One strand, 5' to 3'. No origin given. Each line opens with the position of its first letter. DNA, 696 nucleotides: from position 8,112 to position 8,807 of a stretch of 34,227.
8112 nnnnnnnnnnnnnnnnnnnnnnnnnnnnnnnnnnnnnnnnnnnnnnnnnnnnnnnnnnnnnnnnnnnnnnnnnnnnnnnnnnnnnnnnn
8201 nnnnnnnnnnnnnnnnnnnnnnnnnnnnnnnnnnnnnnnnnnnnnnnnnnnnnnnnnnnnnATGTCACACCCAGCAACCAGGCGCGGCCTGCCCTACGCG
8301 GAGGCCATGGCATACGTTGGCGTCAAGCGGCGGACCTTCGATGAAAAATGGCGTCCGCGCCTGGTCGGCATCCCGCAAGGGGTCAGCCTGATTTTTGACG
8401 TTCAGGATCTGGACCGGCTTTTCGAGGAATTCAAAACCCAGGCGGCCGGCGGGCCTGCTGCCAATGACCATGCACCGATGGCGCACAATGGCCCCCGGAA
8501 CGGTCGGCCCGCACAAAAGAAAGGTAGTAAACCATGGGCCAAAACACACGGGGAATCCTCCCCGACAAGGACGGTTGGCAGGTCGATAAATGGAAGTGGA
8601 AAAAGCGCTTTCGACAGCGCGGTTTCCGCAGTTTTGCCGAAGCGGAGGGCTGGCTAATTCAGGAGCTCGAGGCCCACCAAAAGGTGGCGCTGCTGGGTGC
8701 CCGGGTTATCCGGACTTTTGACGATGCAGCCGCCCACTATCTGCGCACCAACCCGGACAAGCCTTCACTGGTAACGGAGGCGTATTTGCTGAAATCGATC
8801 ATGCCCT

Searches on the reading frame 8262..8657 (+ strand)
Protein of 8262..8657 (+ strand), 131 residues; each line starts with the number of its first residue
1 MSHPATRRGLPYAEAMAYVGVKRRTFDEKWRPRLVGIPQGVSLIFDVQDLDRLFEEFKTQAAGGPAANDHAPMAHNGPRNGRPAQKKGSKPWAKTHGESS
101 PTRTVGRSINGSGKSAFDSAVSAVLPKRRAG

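Call 27: search_protein_families(library=pfam, proteins=[window:8262-8657:+], max_evalue=0.05)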
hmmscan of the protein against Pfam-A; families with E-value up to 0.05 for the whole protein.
window:8262-8657:+ (131 aa): 1 family
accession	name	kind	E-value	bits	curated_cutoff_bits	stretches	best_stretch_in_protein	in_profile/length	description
PF13384.12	HTH_23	-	0.02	15.1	24.6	1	7-33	15-40/50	Homeodomain-like domain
